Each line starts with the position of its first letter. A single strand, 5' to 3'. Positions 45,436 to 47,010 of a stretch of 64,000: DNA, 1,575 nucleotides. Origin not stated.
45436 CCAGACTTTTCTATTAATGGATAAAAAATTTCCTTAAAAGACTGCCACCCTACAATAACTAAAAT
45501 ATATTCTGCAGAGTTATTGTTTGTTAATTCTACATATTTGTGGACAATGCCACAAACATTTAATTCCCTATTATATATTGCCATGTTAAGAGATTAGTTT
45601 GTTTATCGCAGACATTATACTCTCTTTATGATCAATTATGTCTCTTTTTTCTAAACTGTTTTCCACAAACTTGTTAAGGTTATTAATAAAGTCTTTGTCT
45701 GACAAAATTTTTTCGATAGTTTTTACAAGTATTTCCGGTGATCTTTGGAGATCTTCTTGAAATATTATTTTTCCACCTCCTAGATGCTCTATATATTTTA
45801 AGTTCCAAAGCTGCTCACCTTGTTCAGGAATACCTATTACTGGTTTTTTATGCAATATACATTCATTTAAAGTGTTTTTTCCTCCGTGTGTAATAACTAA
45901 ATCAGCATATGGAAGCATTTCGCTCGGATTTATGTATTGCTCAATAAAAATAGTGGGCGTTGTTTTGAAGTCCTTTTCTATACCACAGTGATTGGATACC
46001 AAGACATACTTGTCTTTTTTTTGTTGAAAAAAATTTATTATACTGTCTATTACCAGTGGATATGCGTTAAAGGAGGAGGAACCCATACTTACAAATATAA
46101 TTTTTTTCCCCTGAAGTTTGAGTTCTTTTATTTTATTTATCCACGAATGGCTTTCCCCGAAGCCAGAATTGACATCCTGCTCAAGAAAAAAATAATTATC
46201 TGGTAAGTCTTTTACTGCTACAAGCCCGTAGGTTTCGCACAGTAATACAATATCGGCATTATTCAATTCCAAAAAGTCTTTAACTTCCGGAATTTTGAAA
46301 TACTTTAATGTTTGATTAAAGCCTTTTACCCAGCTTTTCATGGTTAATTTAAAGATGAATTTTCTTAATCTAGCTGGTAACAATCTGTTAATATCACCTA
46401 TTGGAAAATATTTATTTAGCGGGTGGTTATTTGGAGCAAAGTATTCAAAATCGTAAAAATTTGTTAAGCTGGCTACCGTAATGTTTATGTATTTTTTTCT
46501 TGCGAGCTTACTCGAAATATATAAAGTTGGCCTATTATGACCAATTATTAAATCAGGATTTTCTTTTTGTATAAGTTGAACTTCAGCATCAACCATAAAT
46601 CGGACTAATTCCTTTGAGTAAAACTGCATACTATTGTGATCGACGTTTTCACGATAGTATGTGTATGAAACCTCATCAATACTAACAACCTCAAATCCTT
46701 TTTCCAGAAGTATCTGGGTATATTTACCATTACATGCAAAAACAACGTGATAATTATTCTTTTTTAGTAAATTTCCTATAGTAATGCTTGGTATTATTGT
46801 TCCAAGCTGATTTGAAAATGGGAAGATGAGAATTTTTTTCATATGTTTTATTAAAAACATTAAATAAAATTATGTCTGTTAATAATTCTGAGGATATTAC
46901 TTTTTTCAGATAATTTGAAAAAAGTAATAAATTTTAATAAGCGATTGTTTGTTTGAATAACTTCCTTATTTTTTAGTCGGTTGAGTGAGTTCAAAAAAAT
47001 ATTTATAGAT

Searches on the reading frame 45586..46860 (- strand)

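Call 27: search_protein_families(library=pfam, proteins=[window:45586-46860:-], max_evalue=0.00001)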
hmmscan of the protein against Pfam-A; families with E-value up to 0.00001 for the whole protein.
window:45586-46860:- (424 aa): 2 families
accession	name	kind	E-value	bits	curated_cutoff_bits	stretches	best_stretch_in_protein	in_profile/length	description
PF04101.22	Glyco_tran_28_C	-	2.2e-14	54.3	22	1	254-408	1-162/166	Glycosyltransferase family 28 C-terminal domain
PF00201.24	UDPGT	-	1.5e-06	27.7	19.5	1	318-395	340-415/499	UDP-glucoronosyl and UDP-glucosyl transferase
